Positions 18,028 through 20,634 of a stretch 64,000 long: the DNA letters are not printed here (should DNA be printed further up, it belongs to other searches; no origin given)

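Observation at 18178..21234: Bacterial-type sigma-54 activator AAA+ domain (intact GAFTGA) in an archaeal genome, fused to a duplicated C-terminal domain and upstream of a YprB-like exonuclease gene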

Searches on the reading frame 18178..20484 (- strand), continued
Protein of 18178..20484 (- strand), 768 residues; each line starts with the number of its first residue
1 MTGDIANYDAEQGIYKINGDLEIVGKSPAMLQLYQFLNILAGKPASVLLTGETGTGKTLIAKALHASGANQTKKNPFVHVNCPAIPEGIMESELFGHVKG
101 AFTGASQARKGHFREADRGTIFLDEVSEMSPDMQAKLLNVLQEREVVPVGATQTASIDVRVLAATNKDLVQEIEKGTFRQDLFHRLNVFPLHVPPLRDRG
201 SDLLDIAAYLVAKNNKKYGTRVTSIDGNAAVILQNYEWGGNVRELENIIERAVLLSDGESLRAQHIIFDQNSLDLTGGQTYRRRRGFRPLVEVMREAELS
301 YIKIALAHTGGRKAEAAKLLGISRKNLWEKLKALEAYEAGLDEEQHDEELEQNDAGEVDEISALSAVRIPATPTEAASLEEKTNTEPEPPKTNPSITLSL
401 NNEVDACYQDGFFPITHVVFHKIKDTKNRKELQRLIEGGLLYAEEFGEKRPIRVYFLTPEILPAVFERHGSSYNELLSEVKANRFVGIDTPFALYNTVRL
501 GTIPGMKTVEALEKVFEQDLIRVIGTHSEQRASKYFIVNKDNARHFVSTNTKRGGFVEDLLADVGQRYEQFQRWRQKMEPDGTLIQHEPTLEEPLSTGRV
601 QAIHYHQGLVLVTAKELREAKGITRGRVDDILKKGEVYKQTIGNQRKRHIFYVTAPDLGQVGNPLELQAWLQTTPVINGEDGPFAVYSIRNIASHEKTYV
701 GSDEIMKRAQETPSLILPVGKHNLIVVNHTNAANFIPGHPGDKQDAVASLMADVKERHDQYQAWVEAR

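Call 8: find_homologous_proteins(query=window:18178-20484:-, max_evalue=0.00001)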
Query window:18178-20484:- (768 aa): 8000 proteins with E <= 0.00001 among 8000 candidates; the best 120 are listed.
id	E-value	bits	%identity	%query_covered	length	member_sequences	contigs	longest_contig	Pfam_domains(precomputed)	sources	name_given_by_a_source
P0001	0.0e+0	1735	100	100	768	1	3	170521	PF00158.33,PF07724.21,PF25601.2,PF02954.26,PF00004.36,PF14532.13,PF07728.21,PF01078.28,PF13191.13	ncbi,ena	-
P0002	1.1e-126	442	-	-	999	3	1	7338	PF13245.13,PF00493.30,PF00004.36,PF14532.13,PF07728.21,PF00072.31,PF00158.33,PF07724.21,PF25601.2,PF02954.26,PF07726.18,PF18024.8,PF01078.28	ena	-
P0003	6.0e-124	433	-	-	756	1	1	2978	PF00158.33,PF07724.21,PF25601.2,PF02954.26,PF07726.18,PF00004.36,PF14532.13,PF07728.21,PF01078.28,PF13191.13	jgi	jgi:transcriptional regulator with GAF, ATPase, and Fis domain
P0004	3.1e-85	305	49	42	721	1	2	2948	PF00158.33,PF07724.21,PF25601.2,PF00004.36,PF14532.13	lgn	-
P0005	4.6e-83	298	51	31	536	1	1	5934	PF06745.20,PF01057.24,PF13185.13,PF13492.13,PF00004.36,PF13401.13,PF05673.20,PF14532.13,PF07728.21,PF13191.13,PF25201.1,PF00158.33,PF07724.21,PF25601.2,PF01590.33,PF02954.26,PF12775.14,PF01078.28,PF20720.4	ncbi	-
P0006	1.1e-81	293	49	40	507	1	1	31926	PF13185.13,PF00158.33,PF25601.2,PF01590.33,PF02954.26,PF14532.13,PF07728.21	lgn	-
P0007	5.5e-81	291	49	39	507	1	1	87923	PF13185.13,PF00158.33,PF25601.2,PF01590.33,PF02954.26,PF14532.13,PF07728.21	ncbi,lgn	-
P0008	8.4e-81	291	48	40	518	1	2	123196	PF13185.13,PF00158.33,PF25601.2,PF01590.33,PF02954.26,PF00004.36,PF14532.13,PF07728.21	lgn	-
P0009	1.4e-80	290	50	41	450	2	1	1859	PF00158.33,PF25601.2,PF02954.26,PF14532.13,PF07728.21,PF00072.31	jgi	jgi:two-component system response regulator HydG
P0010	2.0e-80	289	48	40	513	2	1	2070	PF13185.13,PF00158.33,PF25601.2,PF01590.33,PF02954.26,PF00004.36,PF14532.13,PF07728.21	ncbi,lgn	-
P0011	4.4e-80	288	47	40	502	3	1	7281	PF13185.13,PF00158.33,PF07724.21,PF25601.2,PF01590.33,PF02954.26,PF00004.36,PF14532.13,PF07728.21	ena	-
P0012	9.9e-80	287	48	40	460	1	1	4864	PF20030.6,PF00158.33,PF25601.2,PF02954.26,PF14532.13,PF07728.21,PF00072.31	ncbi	-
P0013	3.5e-79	285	48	40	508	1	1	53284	PF13185.13,PF00158.33,PF25601.2,PF01590.33,PF02954.26,PF00004.36,PF14532.13,PF07728.21,PF13191.13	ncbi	-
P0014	3.8e-79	285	48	41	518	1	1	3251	PF13185.13,PF00158.33,PF25601.2,PF01590.33,PF02954.26,PF18024.8,PF13492.13,PF14532.13,PF07728.21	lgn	-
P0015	3.9e-79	285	47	40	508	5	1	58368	PF13185.13,PF00158.33,PF25601.2,PF01590.33,PF02954.26,PF00004.36,PF14532.13,PF07728.21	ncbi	-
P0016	6.0e-79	284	48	40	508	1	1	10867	PF13185.13,PF00158.33,PF25601.2,PF01590.33,PF02954.26,PF00004.36,PF14532.13,PF07728.21,PF13191.13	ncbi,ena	-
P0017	7.6e-79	284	47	41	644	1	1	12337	PF13426.14,PF00158.33,PF25601.2,PF02954.26,PF08448.17,PF00004.36,PF00989.32,PF14532.13,PF07728.21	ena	-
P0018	9.7e-79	284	46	42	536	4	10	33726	PF13185.13,PF00158.33,PF25601.2,PF01590.33,PF02954.26,PF00004.36,PF14532.13,PF07728.21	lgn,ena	-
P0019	9.7e-79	284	46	40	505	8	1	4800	PF13185.13,PF00158.33,PF25601.2,PF01590.33,PF02954.26,PF00004.36,PF14532.13,PF07728.21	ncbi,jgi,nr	ncbi:MAG: sigma-54-dependent Fis family transcriptional regulator [Deltaproteobacteria bacterium]|nr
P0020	1.7e-78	283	45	43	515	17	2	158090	PF13185.13,PF00158.33,PF25601.2,PF01590.33,PF02954.26,PF14532.13,PF07728.21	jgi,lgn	jgi:Nif-specific regulatory protein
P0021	1.7e-78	283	48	40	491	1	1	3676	PF00158.33,PF25601.2,PF02954.26,PF18024.8,PF14532.13,PF07728.21,PF00072.31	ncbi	-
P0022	2.0e-78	283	44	43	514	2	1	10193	PF13185.13,PF00158.33,PF25601.2,PF01590.33,PF02954.26,PF00004.36,PF14532.13,PF07728.21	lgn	-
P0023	2.2e-78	283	47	40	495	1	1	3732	PF00158.33,PF25601.2,PF02954.26,PF14532.13,PF07728.21,PF00072.31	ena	-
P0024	2.2e-78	283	47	40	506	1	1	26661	PF13185.13,PF00158.33,PF25601.2,PF01590.33,PF02954.26,PF00004.36,PF14532.13,PF07728.21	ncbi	ncbi:MAG: sigma 54-interacting transcriptional regulator [Syntrophobacteraceae bacterium]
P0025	2.4e-78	282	48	40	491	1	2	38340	PF00158.33,PF25601.2,PF02954.26,PF18024.8,PF14532.13,PF07728.21,PF00072.31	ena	-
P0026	2.7e-78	282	47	42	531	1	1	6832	PF13185.13,PF00158.33,PF25601.2,PF01590.33,PF02954.26,PF14532.13,PF07728.21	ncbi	-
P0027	3.1e-78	282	47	42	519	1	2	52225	PF13185.13,PF00158.33,PF25601.2,PF01590.33,PF02954.26,PF14532.13,PF07728.21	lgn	-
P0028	3.3e-78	282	47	40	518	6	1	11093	PF13185.13,PF00158.33,PF25601.2,PF01590.33,PF02954.26,PF00004.36,PF14532.13,PF07728.21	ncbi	-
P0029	3.5e-78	282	50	40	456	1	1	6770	PF00158.33,PF25601.2,PF02954.26,PF14532.13,PF07728.21,PF00072.31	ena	-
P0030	3.7e-78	282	48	42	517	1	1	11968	PF13185.13,PF00158.33,PF07724.21,PF25601.2,PF01590.33,PF02954.26,PF14532.13,PF07728.21,PF01078.28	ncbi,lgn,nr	ncbi:MAG: sigma 54-interacting transcriptional regulator [Spirochaetales bacterium]|nr:sigma 54-inte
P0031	4.5e-78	281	48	42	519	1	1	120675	PF13185.13,PF00158.33,PF07724.21,PF25601.2,PF01590.33,PF02954.26,PF14532.13,PF07728.21,PF01078.28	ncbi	-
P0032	5.2e-78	281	47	39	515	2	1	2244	PF13185.13,PF00158.33,PF25601.2,PF01590.33,PF02954.26,PF00004.36,PF14532.13,PF07728.21,PF13191.13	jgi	jgi:Nif-specific regulatory protein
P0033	5.4e-78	281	47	41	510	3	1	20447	PF13185.13,PF00158.33,PF07724.21,PF25601.2,PF01590.33,PF02954.26,PF00004.36,PF14532.13,PF07728.21,PF01078.28,PF13191.13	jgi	jgi:Nif-specific regulatory protein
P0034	5.4e-78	281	47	40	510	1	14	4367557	PF13185.13,PF00158.33,PF25601.2,PF01590.33,PF02954.26,PF00004.36,PF14532.13,PF07728.21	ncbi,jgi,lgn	-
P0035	5.6e-78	281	47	40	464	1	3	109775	PF00158.33,PF25601.2,PF02954.26,PF14532.13,PF07728.21,PF00072.31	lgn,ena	-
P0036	5.6e-78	281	47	41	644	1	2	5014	PF13426.14,PF13188.14,PF00158.33,PF25601.2,PF02954.26,PF00989.32,PF14532.13,PF07728.21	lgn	-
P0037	6.0e-78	281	48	41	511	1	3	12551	PF13185.13,PF00158.33,PF25601.2,PF01590.33,PF02954.26,PF00004.36,PF14532.13,PF07728.21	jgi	jgi:Nif-specific regulatory protein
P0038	7.1e-78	281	47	39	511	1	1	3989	PF13185.13,PF00158.33,PF25601.2,PF01590.33,PF02954.26,PF00004.36,PF14532.13,PF07728.21,PF13191.13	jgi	jgi:Nif-specific regulatory protein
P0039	8.9e-78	281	45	44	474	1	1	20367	PF00158.33,PF07724.21,PF25601.2,PF02954.26,PF00004.36,PF14532.13,PF00072.31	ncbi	-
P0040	9.9e-78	280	48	42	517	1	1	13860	PF13185.13,PF00158.33,PF25601.2,PF01590.33,PF02954.26,PF14532.13,PF07728.21,PF01078.28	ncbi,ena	-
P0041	1.1e-77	280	47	40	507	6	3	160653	PF13185.13,PF00158.33,PF25601.2,PF01590.33,PF02954.26,PF00004.36,PF14532.13,PF07728.21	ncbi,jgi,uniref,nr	ncbi:Nif-specific regulatory protein [Desulfacinum infernum DSM 9756]|jgi:Nif-specific regulatory pr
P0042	1.1e-77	280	47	40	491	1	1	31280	PF00158.33,PF25601.2,PF02954.26,PF14532.13,PF07728.21,PF00072.31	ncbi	-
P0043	1.2e-77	280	47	40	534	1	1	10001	PF13185.13,PF00158.33,PF25601.2,PF01590.33,PF02954.26,PF13492.13,PF14532.13,PF07728.21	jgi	jgi:Nif-specific regulatory protein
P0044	1.2e-77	280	46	41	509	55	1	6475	PF13185.13,PF00158.33,PF25601.2,PF01590.33,PF02954.26,PF00004.36,PF14532.13,PF07728.21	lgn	-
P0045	1.4e-77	280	47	39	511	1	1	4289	PF13185.13,PF00158.33,PF25601.2,PF01590.33,PF02954.26,PF00004.36,PF14532.13,PF07728.21,PF13191.13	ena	-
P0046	1.4e-77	280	45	43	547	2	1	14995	PF13185.13,PF00158.33,PF07724.21,PF25601.2,PF01590.33,PF02954.26,PF14532.13,PF07728.21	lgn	-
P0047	1.5e-77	280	47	40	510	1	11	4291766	PF13185.13,PF00158.33,PF25601.2,PF01590.33,PF02954.26,PF14532.13,PF07728.21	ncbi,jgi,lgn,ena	jgi:Nif-specific regulatory protein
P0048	1.5e-77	280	47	40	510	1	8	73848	PF13185.13,PF00158.33,PF25601.2,PF01590.33,PF02954.26,PF14532.13,PF07728.21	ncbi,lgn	-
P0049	1.7e-77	280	43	43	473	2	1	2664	PF00158.33,PF07724.21,PF25601.2,PF02954.26,PF00004.36,PF14532.13,PF00072.31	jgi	jgi:DNA-binding NtrC family response regulator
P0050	1.7e-77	280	47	40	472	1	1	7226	PF00158.33,PF25601.2,PF02954.26,PF14532.13,PF00072.31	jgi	jgi:two-component system, NtrC family, response regulator AtoC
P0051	2.2e-77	279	46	41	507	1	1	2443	PF13185.13,PF00158.33,PF25601.2,PF01590.33,PF02954.26,PF00004.36,PF14532.13,PF07728.21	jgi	-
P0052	2.4e-77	279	45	42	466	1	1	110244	PF00158.33,PF07724.21,PF25601.2,PF02954.26,PF00004.36,PF14532.13,PF07728.21,PF00072.31,PF01078.28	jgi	jgi:DNA-binding NtrC family response regulator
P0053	2.7e-77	279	47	42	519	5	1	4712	PF13185.13,PF00158.33,PF25601.2,PF01590.33,PF02954.26,PF13492.13,PF14532.13,PF07728.21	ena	-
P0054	2.7e-77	279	47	40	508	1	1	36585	PF13185.13,PF00158.33,PF25601.2,PF01590.33,PF02954.26,PF00004.36,PF14532.13,PF07728.21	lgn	-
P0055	2.9e-77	279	46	40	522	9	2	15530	PF13185.13,PF00158.33,PF25601.2,PF01590.33,PF02954.26,PF14532.13,PF07728.21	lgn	-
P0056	3.2e-77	279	49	40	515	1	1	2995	PF13185.13,PF00158.33,PF25601.2,PF01590.33,PF02954.26,PF00004.36,PF14532.13,PF07728.21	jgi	jgi:Nif-specific regulatory protein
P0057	3.3e-77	279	46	40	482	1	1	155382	PF00158.33,PF25601.2,PF02954.26,PF14532.13,PF07728.21,PF00072.31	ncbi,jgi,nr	ncbi:MAG: sigma-54-dependent Fis family transcriptional regulator [Calditrichaeota bacterium]|nr:sig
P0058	3.7e-77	278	45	40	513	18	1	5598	PF13185.13,PF00158.33,PF25601.2,PF01590.33,PF02954.26,PF14532.13,PF07728.21,PF13191.13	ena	-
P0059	4.1e-77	278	49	39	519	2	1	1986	PF13185.13,PF00158.33,PF25601.2,PF01590.33,PF02954.26,PF13492.13,PF14532.13,PF07728.21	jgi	jgi:Nif-specific regulatory protein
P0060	4.3e-77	278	47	40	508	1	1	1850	PF13185.13,PF00158.33,PF25601.2,PF01590.33,PF02954.26,PF00004.36,PF14532.13,PF07728.21,PF13191.13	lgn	-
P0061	4.6e-77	278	47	40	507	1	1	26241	PF13185.13,PF00158.33,PF25601.2,PF01590.33,PF02954.26,PF00004.36,PF14532.13,PF07728.21,PF13191.13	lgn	-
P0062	5.1e-77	278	46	42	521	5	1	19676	PF13185.13,PF00158.33,PF25601.2,PF01590.33,PF02954.26,PF13492.13,PF14532.13,PF07728.21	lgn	-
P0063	5.3e-77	278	46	42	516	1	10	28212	PF13185.13,PF00158.33,PF25601.2,PF01590.33,PF02954.26,PF14532.13,PF07728.21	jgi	jgi:Nif-specific regulatory protein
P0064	5.4e-77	278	46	42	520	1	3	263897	PF13185.13,PF00158.33,PF25601.2,PF01590.33,PF02954.26,PF14532.13,PF07728.21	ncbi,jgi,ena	jgi:Nif-specific regulatory protein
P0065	5.8e-77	278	47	40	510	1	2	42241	PF13185.13,PF00158.33,PF07724.21,PF25601.2,PF01590.33,PF02954.26,PF00004.36,PF14532.13,PF07728.21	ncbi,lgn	-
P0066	6.4e-77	278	46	40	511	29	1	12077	PF13185.13,PF00158.33,PF25601.2,PF01590.33,PF02954.26,PF14532.13,PF07728.21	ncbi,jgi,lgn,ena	-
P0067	6.5e-77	278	48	39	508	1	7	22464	PF13185.13,PF00158.33,PF25601.2,PF01590.33,PF02954.26,PF00004.36,PF14532.13,PF07728.21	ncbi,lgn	ncbi:MAG: sigma-54 interaction domain-containing protein [Desulfohalobiaceae bacterium]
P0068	6.9e-77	278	47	40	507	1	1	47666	PF13185.13,PF00158.33,PF25601.2,PF01590.33,PF02954.26,PF00004.36,PF14532.13,PF07728.21,PF13191.13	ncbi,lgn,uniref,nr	ncbi:Nif-specific regulatory protein [Desulfacinum hydrothermale DSM 13146]|uniref:Nif-specific regu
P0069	7.0e-77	278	48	40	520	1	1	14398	PF13185.13,PF00158.33,PF07724.21,PF25601.2,PF01590.33,PF02954.26,PF14532.13,PF07728.21,PF01078.28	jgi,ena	-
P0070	7.5e-77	277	47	41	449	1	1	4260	PF00158.33,PF25601.2,PF02954.26,PF14532.13,PF07728.21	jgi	jgi:Nif-specific regulatory protein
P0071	8.5e-77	277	47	40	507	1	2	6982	PF13185.13,PF00158.33,PF25601.2,PF01590.33,PF02954.26,PF00004.36,PF14532.13,PF07728.21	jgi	jgi:Nif-specific regulatory protein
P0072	9.3e-77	277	47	39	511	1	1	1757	PF13185.13,PF00158.33,PF25601.2,PF01590.33,PF02954.26,PF00004.36,PF14532.13,PF07728.21,PF13191.13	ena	-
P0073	9.5e-77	277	46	41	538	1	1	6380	PF13185.13,PF00158.33,PF25601.2,PF01590.33,PF02954.26,PF00004.36,PF14532.13,PF07728.21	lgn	-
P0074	9.6e-77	277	47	41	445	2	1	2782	PF00158.33,PF25601.2,PF02954.26,PF14532.13,PF00072.31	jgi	jgi:two-component system, NtrC family, response regulator AtoC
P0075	1.1e-76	277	47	39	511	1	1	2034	PF13185.13,PF00158.33,PF25601.2,PF01590.33,PF02954.26,PF00004.36,PF14532.13,PF07728.21,PF13191.13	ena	-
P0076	1.1e-76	277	46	41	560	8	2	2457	PF13185.13,PF00158.33,PF25601.2,PF01590.33,PF02954.26,PF14532.13,PF07728.21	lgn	-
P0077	1.2e-76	277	47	41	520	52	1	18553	PF13185.13,PF00158.33,PF25601.2,PF01590.33,PF02954.26,PF00004.36,PF14532.13,PF07728.21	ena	-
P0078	1.3e-76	277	47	39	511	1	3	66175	PF13185.13,PF00158.33,PF25601.2,PF01590.33,PF02954.26,PF00004.36,PF14532.13,PF07728.21,PF13191.13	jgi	jgi:Nif-specific regulatory protein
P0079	1.5e-76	276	46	41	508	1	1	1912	PF13185.13,PF00158.33,PF25601.2,PF01590.33,PF02954.26,PF00004.36,PF14532.13,PF07728.21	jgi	jgi:Nif-specific regulatory protein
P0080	1.6e-76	276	46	41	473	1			PF08447.19,PF13426.14,PF00158.33,PF25601.2,PF02954.26,PF08448.17,PF00004.36,PF00989.32,PF14532.13,PF07728.21,PF13191.13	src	-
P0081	1.6e-76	276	46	42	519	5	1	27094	PF13185.13,PF00158.33,PF25601.2,PF01590.33,PF02954.26,PF14532.13,PF07728.21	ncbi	ncbi:MAG: hypothetical protein RLZZ303_2620 [Candidatus Hydrogenedentota bacterium]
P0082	1.7e-76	276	47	40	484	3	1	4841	PF00158.33,PF25601.2,PF02954.26,PF14532.13,PF07728.21,PF00072.31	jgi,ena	-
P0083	1.9e-76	276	46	40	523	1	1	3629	PF13185.13,PF00158.33,PF25601.2,PF01590.33,PF02954.26,PF00004.36,PF14532.13,PF07728.21,PF13191.13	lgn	-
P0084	2.0e-76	276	48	39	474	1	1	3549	PF13185.13,PF00158.33,PF25601.2,PF01590.33,PF02954.26,PF14532.13,PF07728.21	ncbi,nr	ncbi:MAG: sigma 54-interacting transcriptional regulator, partial [Spirochaetaceae bacterium]|nr:sig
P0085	2.2e-76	276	45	41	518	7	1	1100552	PF13185.13,PF00158.33,PF25601.2,PF01590.33,PF02954.26,PF14532.13,PF07728.21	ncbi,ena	-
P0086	2.3e-76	276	46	43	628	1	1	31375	PF13185.13,PF00158.33,PF25601.2,PF01590.33,PF02954.26,PF00004.36,PF14532.13,PF07728.21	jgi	jgi:Nif-specific regulatory protein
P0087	2.4e-76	276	47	39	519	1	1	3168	PF13185.13,PF00158.33,PF25601.2,PF01590.33,PF02954.26,PF14532.13,PF07728.21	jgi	jgi:Nif-specific regulatory protein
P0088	2.6e-76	276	45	42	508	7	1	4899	PF13185.13,PF00158.33,PF25601.2,PF01590.33,PF02954.26,PF00004.36,PF14532.13,PF07728.21,PF13191.13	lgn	-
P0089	2.6e-76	276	47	40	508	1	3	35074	PF13185.13,PF00158.33,PF25601.2,PF01590.33,PF02954.26,PF14532.13,PF07728.21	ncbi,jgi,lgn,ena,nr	ncbi:MAG TPA: sigma 54-interacting transcriptional regulator [Syntrophobacteraceae bacterium]|nr:sig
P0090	2.8e-76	276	45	40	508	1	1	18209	PF13185.13,PF00158.33,PF25601.2,PF01590.33,PF02954.26,PF14532.13,PF07728.21,PF13191.13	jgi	jgi:Nif-specific regulatory protein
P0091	3.1e-76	275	46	41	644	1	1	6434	PF13426.14,PF13188.14,PF00158.33,PF25601.2,PF02954.26,PF08448.17,PF00989.32,PF14532.13,PF07728.21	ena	-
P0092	3.2e-76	275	46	40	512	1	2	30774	PF13185.13,PF00158.33,PF25601.2,PF01590.33,PF02954.26,PF00004.36,PF14532.13,PF07728.21,PF13191.13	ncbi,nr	ncbi:MAG: sigma 54-interacting transcriptional regulator [Syntrophobacteraceae bacterium]|nr:sigma 5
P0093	3.2e-76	275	48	42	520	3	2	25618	PF13185.13,PF00158.33,PF25601.2,PF01590.33,PF02954.26,PF00004.36,PF14532.13,PF07728.21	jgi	jgi:Nif-specific regulatory protein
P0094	3.2e-76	275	45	42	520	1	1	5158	PF13185.13,PF00158.33,PF25601.2,PF01590.33,PF02954.26,PF14532.13,PF07728.21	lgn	-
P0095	3.4e-76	275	47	41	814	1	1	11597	PF13426.14,PF13188.14,PF13185.13,PF13492.13,PF00004.36,PF14532.13,PF07728.21,PF08447.19,PF12860.14,PF00158.33,PF25601.2,PF01590.33,PF02954.26,PF08448.17,PF00989.32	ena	-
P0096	3.5e-76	275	48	42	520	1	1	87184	PF13185.13,PF00158.33,PF25601.2,PF01590.33,PF02954.26,PF14532.13,PF07728.21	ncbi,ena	-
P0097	3.5e-76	275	46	41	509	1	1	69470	PF13185.13,PF00158.33,PF25601.2,PF01590.33,PF02954.26,PF00004.36,PF14532.13,PF07728.21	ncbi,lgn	-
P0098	3.7e-76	275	47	41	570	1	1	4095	PF00158.33,PF06505.17,PF02830.24,PF25601.2,PF02954.26,PF00004.36,PF14532.13,PF07728.21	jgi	jgi:two-component system, NtrC family, response regulator HydG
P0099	3.7e-76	275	45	42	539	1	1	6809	PF13185.13,PF00158.33,PF25601.2,PF01590.33,PF02954.26,PF00004.36,PF14532.13,PF07728.21,PF13191.13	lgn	-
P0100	5.3e-76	275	46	40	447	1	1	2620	PF00158.33,PF25601.2,PF02954.26,PF14532.13,PF00072.31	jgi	jgi:DNA-binding NtrC family response regulator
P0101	5.4e-76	275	45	41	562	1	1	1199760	PF13185.13,PF00158.33,PF25601.2,PF01590.33,PF02954.26,PF14532.13,PF07728.21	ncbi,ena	-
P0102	5.8e-76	274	46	40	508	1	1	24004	PF13185.13,PF00158.33,PF25601.2,PF01590.33,PF02954.26,PF14532.13,PF07728.21,PF13191.13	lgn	-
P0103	5.8e-76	274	47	42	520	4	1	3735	PF13185.13,PF00158.33,PF25601.2,PF01590.33,PF02954.26,PF00004.36,PF14532.13,PF07728.21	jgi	-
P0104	6.0e-76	274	47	40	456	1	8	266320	PF00158.33,PF25601.2,PF02954.26,PF00004.36,PF14532.13,PF07728.21,PF00072.31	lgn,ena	-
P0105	6.3e-76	274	47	40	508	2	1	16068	PF13185.13,PF00158.33,PF25601.2,PF01590.33,PF02954.26,PF00004.36,PF14532.13,PF07728.21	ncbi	ncbi:MAG: sigma 54-interacting transcriptional regulator [Thermodesulfobacteriota bacterium]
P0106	6.7e-76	274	45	42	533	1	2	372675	PF13185.13,PF00158.33,PF25601.2,PF01590.33,PF02954.26,PF00004.36,PF14532.13,PF07728.21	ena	-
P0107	6.9e-76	274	49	41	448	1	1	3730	PF00158.33,PF25601.2,PF02954.26,PF14532.13,PF07728.21,PF00072.31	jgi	jgi:two-component system, NtrC family, response regulator HydG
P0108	6.9e-76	274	46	41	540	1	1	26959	PF13185.13,PF00158.33,PF25601.2,PF01590.33,PF02954.26,PF14532.13,PF07728.21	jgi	jgi:Nif-specific regulatory protein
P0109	7.7e-76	274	45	40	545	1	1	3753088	PF13185.13,PF00158.33,PF25601.2,PF01590.33,PF02954.26,PF14532.13,PF07728.21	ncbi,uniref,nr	ncbi:sigma 54-interacting transcriptional regulator [Ruficoccus sp. ZRK36]|uniref:sigma 54-interacti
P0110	8.0e-76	274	44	44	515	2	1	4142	PF13185.13,PF00158.33,PF25601.2,PF01590.33,PF02954.26,PF14532.13,PF07728.21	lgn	-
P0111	8.0e-76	274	46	42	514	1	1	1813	PF13185.13,PF00158.33,PF25601.2,PF01590.33,PF02954.26,PF14532.13,PF07728.21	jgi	jgi:Nif-specific regulatory protein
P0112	8.0e-76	274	46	40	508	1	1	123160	PF13185.13,PF00158.33,PF25601.2,PF01590.33,PF02954.26,PF00004.36,PF14532.13,PF07728.21,PF13191.13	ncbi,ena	-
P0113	8.2e-76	274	46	41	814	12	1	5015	PF13426.14,PF13188.14,PF13185.13,PF13492.13,PF00004.36,PF14532.13,PF07728.21,PF08447.19,PF12860.14,PF00158.33,PF25601.2,PF01590.33,PF02954.26,PF08448.17,PF00989.32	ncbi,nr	ncbi:MAG TPA: sigma 54-interacting transcriptional regulator [Pyrinomonadaceae bacterium]|nr:sigma 5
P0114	8.3e-76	274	46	40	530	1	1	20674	PF13185.13,PF00158.33,PF25601.2,PF01590.33,PF02954.26,PF00004.36,PF14532.13,PF07728.21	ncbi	-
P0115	8.4e-76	274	45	40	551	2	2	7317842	PF13185.13,PF00158.33,PF07724.21,PF25601.2,PF01590.33,PF02954.26,PF14532.13,PF07728.21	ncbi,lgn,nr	ncbi:Fis family transcriptional regulator [Opitutaceae bacterium TAV5]|nr:Fis family transcriptional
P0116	8.7e-76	274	46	40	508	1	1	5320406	PF13185.13,PF00158.33,PF25601.2,PF01590.33,PF02954.26,PF14532.13,PF07728.21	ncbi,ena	-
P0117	9.4e-76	274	47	39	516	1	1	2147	PF13185.13,PF00158.33,PF25601.2,PF01590.33,PF02954.26,PF14532.13,PF07728.21,PF13191.13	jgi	-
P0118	9.5e-76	274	45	42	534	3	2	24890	PF13185.13,PF00158.33,PF25601.2,PF01590.33,PF02954.26,PF13492.13,PF00004.36,PF14532.13,PF07728.21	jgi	jgi:Nif-specific regulatory protein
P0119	1.0e-75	274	45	40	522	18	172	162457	PF13185.13,PF00158.33,PF25601.2,PF01590.33,PF02954.26,PF00004.36,PF14532.13,PF07728.21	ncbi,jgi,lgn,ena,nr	ncbi:MAG TPA: nif-specific transcriptional activator NifA [Candidatus Hydrogenedentes bacterium]|nr:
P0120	1.0e-75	274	46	40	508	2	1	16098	PF13185.13,PF00158.33,PF25601.2,PF01590.33,PF02954.26,PF00004.36,PF14532.13,PF07728.21,PF13191.13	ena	-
